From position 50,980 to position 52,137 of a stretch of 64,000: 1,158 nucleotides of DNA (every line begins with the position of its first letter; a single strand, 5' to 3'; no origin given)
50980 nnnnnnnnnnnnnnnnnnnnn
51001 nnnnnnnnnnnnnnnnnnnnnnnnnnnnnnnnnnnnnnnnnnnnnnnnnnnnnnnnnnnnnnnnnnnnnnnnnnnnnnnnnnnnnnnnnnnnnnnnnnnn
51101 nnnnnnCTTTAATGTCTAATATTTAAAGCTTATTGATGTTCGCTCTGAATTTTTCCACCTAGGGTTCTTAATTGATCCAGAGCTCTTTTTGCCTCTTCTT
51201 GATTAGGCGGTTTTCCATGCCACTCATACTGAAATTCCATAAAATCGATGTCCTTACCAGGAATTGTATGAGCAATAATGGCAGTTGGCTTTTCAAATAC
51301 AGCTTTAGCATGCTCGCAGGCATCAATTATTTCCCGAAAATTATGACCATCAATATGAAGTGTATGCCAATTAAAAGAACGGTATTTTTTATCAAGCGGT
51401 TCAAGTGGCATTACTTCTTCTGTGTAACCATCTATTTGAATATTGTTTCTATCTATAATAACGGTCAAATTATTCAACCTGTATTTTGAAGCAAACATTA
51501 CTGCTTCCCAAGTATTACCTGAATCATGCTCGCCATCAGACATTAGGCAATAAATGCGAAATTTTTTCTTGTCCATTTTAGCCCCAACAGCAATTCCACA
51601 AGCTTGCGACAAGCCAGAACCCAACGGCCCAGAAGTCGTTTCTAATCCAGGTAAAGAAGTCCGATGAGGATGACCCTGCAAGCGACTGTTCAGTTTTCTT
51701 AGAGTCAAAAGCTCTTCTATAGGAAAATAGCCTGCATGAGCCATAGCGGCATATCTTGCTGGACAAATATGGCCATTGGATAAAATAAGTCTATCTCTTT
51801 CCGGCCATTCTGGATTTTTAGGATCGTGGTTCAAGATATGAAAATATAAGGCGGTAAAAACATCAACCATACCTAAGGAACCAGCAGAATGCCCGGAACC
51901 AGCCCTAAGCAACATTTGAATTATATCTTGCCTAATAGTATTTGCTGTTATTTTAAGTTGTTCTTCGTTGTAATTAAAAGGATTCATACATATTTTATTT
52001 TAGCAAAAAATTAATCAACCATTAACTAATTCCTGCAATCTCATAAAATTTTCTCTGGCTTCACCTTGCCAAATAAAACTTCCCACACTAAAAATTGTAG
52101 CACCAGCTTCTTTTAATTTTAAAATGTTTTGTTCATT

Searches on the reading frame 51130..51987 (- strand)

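Call 89: search_protein_families(library=pfam, proteins=[window:51130-51987:-], max_evalue=0.001)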
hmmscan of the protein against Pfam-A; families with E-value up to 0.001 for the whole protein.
window:51130-51987:- (285 aa): 3 families
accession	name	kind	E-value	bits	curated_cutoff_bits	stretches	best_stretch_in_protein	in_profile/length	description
PF00456.26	Transketolase_N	-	2.7e-55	188.1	22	1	14-269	5-271/334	Transketolase, thiamine diphosphate binding domain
PF13292.11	DXP_synthase_N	-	8.2e-13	48.7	21.2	1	7-186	14-176/274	1-deoxy-D-xylulose-5-phosphate synthase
PF00676.26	E1_dh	-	8.7e-08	31.9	22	1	114-229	95-209/300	Dehydrogenase E1 component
